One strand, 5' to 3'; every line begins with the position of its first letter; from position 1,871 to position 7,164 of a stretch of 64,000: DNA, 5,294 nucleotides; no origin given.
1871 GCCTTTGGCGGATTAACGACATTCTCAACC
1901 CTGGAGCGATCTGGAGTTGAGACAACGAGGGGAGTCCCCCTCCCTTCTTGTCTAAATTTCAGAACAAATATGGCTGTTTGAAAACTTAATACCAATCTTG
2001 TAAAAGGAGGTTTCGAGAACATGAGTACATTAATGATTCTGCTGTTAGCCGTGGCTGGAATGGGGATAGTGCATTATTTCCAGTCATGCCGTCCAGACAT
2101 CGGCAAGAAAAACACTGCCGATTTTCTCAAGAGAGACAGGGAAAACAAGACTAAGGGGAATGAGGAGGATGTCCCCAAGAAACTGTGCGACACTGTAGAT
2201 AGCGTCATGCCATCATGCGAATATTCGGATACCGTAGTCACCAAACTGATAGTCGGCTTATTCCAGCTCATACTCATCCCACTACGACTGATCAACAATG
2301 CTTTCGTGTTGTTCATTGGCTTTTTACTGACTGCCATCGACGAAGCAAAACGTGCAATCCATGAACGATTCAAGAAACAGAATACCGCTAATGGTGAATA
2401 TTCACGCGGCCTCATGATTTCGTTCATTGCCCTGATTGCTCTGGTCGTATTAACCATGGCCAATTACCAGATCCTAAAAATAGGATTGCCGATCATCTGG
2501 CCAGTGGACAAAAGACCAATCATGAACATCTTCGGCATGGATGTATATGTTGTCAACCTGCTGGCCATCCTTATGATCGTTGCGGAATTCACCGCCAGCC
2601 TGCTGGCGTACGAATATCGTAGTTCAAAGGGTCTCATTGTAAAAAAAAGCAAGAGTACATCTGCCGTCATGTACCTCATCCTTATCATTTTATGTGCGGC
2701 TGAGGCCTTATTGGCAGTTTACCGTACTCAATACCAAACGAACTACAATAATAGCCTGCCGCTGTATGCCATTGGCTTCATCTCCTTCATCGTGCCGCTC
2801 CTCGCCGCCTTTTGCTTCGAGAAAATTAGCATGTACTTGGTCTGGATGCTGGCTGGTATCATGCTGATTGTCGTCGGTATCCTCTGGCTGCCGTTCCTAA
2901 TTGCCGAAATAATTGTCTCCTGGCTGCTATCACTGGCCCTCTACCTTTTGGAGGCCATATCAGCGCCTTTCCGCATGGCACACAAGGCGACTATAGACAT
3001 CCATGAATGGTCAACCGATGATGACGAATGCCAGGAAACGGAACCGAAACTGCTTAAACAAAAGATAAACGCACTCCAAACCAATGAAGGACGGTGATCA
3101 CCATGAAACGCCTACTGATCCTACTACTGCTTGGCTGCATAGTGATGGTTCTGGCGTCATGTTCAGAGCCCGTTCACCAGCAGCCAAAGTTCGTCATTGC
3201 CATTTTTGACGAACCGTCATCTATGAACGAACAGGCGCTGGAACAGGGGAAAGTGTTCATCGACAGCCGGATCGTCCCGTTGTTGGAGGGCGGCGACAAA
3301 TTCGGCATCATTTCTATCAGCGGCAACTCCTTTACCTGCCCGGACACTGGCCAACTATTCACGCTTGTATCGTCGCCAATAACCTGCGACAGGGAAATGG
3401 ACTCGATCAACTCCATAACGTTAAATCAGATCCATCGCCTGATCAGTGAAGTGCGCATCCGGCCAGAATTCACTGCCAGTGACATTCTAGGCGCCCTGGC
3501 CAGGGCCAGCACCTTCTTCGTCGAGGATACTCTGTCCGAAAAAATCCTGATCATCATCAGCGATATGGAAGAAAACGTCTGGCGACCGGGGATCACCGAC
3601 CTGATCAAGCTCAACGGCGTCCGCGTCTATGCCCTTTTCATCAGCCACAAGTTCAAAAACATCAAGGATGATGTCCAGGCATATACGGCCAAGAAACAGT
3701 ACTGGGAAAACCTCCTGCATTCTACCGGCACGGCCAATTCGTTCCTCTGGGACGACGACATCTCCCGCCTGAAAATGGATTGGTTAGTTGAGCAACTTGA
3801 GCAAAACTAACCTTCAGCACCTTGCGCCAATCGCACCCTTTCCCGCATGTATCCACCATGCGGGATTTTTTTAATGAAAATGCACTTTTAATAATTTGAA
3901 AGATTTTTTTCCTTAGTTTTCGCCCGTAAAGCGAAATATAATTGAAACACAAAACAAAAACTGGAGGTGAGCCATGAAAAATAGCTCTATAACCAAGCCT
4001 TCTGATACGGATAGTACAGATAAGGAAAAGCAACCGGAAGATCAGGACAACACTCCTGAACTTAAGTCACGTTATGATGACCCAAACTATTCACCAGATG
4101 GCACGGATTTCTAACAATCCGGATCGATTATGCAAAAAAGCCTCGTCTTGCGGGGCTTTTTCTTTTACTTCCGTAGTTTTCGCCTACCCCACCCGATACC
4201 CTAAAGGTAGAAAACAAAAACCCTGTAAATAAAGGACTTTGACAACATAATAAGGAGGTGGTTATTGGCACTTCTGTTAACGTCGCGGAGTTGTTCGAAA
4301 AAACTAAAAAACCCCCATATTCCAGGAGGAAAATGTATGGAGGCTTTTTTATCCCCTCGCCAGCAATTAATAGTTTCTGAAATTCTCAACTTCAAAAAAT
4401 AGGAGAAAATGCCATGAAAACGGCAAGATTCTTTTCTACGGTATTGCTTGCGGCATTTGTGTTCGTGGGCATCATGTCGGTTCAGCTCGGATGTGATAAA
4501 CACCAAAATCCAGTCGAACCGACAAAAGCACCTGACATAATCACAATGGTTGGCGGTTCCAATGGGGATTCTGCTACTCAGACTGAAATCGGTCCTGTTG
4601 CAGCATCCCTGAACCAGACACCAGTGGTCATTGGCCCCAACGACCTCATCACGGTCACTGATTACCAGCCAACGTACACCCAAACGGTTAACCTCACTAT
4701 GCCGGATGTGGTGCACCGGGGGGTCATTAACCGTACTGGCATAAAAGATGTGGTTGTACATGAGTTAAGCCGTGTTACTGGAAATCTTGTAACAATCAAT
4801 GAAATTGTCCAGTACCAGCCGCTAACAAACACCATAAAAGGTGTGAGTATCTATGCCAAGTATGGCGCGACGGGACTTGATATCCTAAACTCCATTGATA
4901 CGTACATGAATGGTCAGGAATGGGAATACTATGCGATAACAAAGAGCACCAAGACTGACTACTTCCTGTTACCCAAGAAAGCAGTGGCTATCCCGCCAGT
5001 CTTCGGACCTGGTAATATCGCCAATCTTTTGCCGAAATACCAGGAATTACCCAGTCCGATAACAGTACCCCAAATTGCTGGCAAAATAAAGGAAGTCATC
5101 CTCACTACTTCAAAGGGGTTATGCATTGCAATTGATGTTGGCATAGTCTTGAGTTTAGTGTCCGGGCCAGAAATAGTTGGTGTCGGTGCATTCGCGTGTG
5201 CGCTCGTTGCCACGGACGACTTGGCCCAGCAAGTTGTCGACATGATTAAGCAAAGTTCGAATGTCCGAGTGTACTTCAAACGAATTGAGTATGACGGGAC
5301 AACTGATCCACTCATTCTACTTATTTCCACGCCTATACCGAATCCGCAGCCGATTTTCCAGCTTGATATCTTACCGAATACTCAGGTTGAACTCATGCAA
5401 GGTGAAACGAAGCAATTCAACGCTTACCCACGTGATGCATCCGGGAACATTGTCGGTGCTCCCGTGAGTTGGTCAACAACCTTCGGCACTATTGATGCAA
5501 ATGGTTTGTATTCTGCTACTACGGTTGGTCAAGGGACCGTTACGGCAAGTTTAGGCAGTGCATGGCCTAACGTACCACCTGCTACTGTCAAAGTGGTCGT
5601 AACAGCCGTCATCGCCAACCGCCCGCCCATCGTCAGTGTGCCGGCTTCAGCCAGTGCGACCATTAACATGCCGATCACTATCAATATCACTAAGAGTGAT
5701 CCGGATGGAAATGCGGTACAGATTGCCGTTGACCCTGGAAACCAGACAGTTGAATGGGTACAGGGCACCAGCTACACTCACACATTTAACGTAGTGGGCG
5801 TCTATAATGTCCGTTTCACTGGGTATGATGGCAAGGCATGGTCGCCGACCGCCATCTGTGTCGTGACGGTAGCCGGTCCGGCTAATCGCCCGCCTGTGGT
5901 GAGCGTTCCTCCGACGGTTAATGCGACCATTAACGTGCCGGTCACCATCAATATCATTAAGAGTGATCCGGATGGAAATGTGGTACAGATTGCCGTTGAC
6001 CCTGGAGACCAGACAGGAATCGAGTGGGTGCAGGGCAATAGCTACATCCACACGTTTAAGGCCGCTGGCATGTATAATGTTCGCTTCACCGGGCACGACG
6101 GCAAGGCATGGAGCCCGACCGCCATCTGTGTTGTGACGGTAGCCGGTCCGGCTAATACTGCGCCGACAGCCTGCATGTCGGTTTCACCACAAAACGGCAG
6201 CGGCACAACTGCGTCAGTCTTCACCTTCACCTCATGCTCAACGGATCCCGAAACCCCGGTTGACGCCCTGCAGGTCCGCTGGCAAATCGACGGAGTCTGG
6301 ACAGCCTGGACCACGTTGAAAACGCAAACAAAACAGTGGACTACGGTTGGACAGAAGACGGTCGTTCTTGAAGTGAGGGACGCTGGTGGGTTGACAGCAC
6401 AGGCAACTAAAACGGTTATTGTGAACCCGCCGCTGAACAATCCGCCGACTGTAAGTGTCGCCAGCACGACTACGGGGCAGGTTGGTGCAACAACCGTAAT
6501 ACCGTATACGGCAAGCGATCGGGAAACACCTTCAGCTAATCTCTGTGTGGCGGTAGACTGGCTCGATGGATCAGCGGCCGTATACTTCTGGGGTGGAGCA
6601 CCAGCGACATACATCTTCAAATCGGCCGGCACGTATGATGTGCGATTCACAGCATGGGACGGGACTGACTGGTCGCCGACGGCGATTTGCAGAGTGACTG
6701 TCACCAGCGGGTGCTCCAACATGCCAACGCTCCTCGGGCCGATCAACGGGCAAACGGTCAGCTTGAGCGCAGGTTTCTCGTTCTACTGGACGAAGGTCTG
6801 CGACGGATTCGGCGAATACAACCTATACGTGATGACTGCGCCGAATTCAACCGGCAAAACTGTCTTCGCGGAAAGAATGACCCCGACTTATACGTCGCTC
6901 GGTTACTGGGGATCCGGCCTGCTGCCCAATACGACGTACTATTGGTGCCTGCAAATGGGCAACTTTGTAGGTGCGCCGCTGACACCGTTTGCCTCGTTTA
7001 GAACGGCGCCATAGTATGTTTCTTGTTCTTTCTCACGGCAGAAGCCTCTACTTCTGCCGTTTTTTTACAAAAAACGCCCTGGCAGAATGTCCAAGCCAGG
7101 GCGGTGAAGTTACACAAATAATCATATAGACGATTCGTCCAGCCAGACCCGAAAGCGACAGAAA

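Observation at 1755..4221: Three transcription units of a surface-protein cluster share the motif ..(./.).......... with fixed geometry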

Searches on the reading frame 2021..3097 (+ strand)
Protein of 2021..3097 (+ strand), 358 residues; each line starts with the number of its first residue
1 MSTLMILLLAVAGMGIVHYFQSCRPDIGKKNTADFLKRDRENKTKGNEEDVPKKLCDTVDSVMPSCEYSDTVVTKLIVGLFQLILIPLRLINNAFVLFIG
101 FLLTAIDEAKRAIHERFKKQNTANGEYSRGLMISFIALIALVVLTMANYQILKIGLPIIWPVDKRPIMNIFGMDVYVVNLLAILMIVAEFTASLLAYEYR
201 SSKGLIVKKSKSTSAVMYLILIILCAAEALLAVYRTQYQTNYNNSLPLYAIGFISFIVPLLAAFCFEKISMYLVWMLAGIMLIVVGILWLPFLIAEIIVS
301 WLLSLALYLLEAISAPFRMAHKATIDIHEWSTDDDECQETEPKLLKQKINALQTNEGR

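Call 6: search_protein_families(library=pfam, proteins=[window:2021-3097:+], max_evalue=0.01)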
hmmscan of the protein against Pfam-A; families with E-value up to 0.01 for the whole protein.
window:2021-3097:+ (358 aa): 0 families

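Call 9: find_encoding_contigs(protein=window:2021-3097:+, flank=10000, max_places=6)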
Protein window:2021-3097:+ (358 aa): no gene with exactly this product is on record in the collection.

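Call 12: find_homologous_proteins(query=window:2021-3097:+)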
Query window:2021-3097:+ (358 aa): 4 proteins with E <= 0.001 among 8000 candidates.
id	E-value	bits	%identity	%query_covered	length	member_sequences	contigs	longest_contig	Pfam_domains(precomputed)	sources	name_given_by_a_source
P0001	2.5e-227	771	100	99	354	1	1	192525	-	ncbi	ncbi:MAG: hypothetical protein V1668_03540 [Patescibacteria group bacterium]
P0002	4.8e-113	396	54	100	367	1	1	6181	-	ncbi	-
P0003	3.1e-59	219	38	91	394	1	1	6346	-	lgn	-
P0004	1.4e-57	213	35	92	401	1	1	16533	-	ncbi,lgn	-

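Call 13: find_encoding_contigs(protein=P0001, flank=10000, max_places=3)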
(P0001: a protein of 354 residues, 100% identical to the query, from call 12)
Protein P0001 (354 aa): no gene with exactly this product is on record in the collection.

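Call 14: find_encoding_contigs(protein=P0002, flank=10000, max_places=3)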
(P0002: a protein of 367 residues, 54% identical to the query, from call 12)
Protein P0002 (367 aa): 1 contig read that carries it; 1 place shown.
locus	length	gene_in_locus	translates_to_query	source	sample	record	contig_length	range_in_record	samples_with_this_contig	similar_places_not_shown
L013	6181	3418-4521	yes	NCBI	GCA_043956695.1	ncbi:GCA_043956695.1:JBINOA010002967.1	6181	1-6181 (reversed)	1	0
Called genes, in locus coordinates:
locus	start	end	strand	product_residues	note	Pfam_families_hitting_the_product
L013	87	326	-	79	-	-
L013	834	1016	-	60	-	-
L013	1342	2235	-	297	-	-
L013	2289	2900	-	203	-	-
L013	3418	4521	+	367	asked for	-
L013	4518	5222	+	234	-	-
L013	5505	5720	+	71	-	-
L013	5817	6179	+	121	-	?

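Call 15: find_encoding_contigs(protein=P0003, flank=10000, max_places=3)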
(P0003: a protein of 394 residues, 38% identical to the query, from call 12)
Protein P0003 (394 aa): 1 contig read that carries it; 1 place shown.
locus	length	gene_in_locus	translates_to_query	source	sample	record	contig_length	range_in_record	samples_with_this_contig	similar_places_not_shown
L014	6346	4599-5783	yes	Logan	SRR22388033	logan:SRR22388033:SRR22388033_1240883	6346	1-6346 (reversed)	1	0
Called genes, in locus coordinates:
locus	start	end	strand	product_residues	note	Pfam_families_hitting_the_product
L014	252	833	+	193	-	PF02223:Thymidylate_kin, PF13238:AAA_18 (faint)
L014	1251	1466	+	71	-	-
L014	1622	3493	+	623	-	-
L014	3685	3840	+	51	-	-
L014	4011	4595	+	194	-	-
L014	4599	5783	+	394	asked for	-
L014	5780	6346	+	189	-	?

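Call 16: find_encoding_contigs(protein=P0004, flank=10000, max_places=3)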
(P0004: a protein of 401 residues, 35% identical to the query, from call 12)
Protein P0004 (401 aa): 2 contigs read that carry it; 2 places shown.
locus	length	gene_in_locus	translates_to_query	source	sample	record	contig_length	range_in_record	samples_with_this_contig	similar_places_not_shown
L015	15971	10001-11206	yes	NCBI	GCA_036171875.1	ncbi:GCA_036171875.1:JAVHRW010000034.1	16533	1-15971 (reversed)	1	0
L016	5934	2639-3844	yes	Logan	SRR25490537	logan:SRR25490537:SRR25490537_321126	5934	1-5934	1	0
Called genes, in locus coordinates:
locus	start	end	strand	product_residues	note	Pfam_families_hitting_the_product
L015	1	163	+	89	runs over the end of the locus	-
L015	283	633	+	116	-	-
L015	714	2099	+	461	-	PF01336:tRNA_anti-codon, PF00152:tRNA-synt_2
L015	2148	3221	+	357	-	PF13207:AAA_17 (faint), PF00406:ADK (weak)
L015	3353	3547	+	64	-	PF00293:NUDIX (weak)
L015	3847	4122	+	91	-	PF00293:NUDIX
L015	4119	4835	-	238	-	PF03462:PCRF, PF00472:RF-1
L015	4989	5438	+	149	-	PF00072:Response_reg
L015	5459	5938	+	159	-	PF00072:Response_reg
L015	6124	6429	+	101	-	PF00886:Ribosomal_S16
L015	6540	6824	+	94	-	PF13083:KH_KhpA-B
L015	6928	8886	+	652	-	-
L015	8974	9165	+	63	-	-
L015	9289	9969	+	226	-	-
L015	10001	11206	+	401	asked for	-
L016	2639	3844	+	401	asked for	-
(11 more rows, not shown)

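Call 27: find_related_loci(query=A1, collection=metagenome_contigs, flank=10000)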
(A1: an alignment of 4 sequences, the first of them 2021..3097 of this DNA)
Query A1 (358 aa) in metagenome_contigs; peptide patterns used: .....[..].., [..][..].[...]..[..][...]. (x = any residue, [..] = any of these).
520 stretches matched a pattern; 1 encode a relative of the query (tblastn E <= 1e-3); 1 distinct loci.
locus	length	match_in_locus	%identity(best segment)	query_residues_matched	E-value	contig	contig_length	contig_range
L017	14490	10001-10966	51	1-320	2e-92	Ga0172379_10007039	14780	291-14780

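Call 98: search_protein_families(library=ncbifam, proteins=[window:2021-3097:+], max_evalue=0.1)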
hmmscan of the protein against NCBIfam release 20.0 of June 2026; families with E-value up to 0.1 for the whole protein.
window:2021-3097:+ (358 aa): 0 families

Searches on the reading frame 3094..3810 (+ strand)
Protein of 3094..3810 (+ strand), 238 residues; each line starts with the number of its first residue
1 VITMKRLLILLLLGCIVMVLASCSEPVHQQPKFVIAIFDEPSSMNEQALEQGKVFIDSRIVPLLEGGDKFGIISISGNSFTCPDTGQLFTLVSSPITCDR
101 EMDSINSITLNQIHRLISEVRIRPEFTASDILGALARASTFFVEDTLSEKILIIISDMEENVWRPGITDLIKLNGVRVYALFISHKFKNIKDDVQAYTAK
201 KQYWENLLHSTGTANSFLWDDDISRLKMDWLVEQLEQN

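Call 6: search_protein_families(library=pfam, proteins=[window:3094-3810:+], max_evalue=0.01)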
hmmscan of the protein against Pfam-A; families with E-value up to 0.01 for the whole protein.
window:3094-3810:+ (238 aa): 0 families

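Call 98: search_protein_families(library=ncbifam, proteins=[window:3094-3810:+], max_evalue=0.1)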
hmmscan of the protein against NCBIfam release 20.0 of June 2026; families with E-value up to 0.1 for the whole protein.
window:3094-3810:+ (238 aa): 1 family
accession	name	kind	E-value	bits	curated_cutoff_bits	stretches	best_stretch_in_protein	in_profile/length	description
NF005337.1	PRK06856.1-3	equivalog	0.045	13.7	201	1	130-209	56-127/143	DNA polymerase III subunit psi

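Call 99: search_solved_structures(query=window:3094-3810:+, max_evalue=10)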
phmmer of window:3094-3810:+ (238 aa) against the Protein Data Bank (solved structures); distinct sequences matched with E-value up to 10: 1.
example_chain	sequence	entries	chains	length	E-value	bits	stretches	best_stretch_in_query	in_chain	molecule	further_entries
5o9j_A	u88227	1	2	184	1.1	11.9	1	155-190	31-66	Transcription initiation factor IIB,Transcription initiation factor IIB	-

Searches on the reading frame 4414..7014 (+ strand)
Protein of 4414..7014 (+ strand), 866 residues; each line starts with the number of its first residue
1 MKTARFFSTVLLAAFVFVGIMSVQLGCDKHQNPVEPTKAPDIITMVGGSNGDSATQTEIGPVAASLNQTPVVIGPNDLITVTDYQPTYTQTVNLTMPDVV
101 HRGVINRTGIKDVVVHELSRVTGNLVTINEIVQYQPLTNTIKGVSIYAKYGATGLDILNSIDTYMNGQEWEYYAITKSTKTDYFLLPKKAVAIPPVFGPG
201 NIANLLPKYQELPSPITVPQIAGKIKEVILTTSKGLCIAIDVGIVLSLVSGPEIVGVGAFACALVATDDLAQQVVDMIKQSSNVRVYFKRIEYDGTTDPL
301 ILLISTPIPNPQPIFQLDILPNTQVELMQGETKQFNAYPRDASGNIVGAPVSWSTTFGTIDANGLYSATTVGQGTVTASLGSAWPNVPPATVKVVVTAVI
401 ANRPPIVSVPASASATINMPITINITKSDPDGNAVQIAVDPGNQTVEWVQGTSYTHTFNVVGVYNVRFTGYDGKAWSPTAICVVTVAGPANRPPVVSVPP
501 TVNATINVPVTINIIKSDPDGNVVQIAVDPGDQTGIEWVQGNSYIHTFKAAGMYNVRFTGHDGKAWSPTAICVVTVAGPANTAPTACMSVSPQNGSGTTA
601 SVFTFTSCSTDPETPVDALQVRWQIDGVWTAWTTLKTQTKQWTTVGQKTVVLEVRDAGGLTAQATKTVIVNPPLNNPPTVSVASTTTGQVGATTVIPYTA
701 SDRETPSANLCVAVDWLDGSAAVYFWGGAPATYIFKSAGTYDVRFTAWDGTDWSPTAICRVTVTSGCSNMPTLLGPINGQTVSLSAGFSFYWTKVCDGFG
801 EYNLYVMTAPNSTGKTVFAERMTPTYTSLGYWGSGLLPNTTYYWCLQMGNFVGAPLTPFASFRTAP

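Call 6: search_protein_families(library=pfam, proteins=[window:4414-7014:+], max_evalue=0.01)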
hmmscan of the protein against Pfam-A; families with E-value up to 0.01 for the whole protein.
window:4414-7014:+ (866 aa): 3 families
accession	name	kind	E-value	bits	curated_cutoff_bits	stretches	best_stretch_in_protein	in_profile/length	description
PF18911.6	PKD_4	-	2.1e-16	60.2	27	2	491-564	1-72/85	PKD domain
PF00801.26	PKD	-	5e-12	46.1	23.5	3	507-569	14-74/80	PKD domain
PF02368.24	Big_2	-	0.0034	17.7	22.8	1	322-379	9-67/79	Bacterial Ig-like domain (group 2)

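Call 98: search_protein_families(library=ncbifam, proteins=[window:4414-7014:+], max_evalue=0.1)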
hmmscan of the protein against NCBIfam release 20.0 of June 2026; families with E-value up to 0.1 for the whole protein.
window:4414-7014:+ (866 aa): 0 families
